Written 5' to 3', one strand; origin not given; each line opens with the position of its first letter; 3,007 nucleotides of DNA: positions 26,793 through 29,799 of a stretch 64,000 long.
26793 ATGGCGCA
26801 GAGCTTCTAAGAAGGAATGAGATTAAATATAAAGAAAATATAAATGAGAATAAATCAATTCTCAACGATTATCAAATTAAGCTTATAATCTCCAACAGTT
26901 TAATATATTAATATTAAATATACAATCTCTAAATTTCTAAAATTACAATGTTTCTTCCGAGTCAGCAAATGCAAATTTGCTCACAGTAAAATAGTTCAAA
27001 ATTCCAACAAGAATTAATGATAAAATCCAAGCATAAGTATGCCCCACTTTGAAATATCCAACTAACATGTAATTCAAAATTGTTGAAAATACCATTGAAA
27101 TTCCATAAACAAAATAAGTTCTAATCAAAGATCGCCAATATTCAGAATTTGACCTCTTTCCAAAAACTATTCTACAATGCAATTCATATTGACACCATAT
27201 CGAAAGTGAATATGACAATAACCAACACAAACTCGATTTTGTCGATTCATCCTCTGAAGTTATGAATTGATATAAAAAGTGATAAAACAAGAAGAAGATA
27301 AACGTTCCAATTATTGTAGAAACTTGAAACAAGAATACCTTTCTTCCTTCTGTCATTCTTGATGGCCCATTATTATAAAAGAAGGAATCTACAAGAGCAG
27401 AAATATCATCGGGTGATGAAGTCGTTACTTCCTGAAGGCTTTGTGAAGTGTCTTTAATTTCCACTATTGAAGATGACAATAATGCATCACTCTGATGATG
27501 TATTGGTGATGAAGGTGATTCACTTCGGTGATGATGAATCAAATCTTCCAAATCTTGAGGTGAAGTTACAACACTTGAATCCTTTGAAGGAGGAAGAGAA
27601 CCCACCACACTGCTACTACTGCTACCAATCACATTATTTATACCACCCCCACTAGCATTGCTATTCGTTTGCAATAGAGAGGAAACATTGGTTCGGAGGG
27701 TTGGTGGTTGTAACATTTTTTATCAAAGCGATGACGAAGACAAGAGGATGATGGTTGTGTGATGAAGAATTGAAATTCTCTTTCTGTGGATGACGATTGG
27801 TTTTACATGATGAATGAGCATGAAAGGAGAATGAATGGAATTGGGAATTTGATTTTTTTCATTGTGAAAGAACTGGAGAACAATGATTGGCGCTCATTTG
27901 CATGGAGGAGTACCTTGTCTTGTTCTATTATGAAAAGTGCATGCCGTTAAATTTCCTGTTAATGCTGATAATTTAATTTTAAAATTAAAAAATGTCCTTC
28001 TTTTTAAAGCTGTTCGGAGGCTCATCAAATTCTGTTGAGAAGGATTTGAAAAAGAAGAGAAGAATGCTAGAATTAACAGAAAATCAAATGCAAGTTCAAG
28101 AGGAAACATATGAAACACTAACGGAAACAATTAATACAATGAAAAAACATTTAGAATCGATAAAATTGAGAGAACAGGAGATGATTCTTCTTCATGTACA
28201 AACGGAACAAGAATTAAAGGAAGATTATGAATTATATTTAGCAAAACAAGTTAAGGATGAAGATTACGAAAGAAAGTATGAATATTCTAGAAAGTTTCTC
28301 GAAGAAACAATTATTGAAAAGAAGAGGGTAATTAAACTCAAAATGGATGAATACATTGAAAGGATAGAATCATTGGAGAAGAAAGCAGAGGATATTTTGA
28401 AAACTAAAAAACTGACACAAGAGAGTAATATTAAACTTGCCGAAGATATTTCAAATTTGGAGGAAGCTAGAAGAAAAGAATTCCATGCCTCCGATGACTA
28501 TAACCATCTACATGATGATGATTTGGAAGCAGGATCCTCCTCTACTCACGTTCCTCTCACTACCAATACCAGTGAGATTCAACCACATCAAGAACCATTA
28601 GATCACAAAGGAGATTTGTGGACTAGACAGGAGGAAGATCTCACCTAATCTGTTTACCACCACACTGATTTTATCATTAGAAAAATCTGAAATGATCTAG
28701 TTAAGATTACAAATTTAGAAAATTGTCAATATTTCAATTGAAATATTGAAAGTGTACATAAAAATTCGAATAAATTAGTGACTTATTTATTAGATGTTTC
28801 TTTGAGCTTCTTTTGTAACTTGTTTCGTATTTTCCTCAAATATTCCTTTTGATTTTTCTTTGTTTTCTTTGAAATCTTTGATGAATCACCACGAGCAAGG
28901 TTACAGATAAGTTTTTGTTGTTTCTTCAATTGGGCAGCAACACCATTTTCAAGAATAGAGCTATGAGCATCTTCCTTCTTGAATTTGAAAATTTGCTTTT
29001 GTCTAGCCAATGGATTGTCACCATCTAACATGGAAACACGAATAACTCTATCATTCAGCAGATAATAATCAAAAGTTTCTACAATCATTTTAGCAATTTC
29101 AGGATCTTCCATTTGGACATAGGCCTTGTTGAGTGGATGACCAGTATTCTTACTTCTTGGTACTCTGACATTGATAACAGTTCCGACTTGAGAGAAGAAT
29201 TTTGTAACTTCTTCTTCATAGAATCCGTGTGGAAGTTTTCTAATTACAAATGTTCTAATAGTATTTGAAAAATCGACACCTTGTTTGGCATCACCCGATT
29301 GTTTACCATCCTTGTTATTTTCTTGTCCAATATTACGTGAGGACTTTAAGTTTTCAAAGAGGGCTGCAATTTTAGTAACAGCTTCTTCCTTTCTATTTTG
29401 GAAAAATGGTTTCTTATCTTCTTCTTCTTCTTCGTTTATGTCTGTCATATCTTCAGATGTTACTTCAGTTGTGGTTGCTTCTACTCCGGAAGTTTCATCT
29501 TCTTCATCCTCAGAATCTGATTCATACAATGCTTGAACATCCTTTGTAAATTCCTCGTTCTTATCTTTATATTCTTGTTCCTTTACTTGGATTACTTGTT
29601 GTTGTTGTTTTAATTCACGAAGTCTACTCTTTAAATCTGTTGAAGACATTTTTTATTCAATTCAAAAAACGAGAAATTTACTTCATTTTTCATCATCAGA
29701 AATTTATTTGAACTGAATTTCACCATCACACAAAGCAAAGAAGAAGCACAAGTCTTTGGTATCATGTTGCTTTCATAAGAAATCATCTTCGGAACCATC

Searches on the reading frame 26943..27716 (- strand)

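Call 41: search_protein_families(library=pfam, proteins=[window:26943-27716:-], max_evalue=0.001)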
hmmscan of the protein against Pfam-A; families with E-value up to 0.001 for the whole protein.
window:26943-27716:- (257 aa): 1 family
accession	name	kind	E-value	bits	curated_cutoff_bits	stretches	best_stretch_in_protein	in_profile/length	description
PF04138.20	GtrA_DPMS_TM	-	1.7e-11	44.7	26.1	1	133-250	5-117/117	GtrA/DPMS, transmembrane domain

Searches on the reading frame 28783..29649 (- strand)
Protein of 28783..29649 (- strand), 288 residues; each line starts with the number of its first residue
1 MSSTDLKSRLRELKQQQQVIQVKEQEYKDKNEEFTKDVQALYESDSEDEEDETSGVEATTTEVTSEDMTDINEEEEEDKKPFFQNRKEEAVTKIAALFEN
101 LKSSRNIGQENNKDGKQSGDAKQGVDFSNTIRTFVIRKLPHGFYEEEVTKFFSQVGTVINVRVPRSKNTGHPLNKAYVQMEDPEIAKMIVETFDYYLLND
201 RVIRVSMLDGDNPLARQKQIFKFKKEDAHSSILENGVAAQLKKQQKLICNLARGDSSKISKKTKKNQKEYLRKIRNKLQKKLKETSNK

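Call 41: search_protein_families(library=pfam, proteins=[window:28783-29649:-], max_evalue=0.001)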
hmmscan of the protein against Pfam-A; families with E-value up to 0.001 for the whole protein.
window:28783-29649:- (288 aa): 1 family
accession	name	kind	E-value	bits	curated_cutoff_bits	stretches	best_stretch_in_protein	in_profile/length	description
PF00076.28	RRM_1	-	3e-11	43.5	20.7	1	136-204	3-70/70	RNA recognition motif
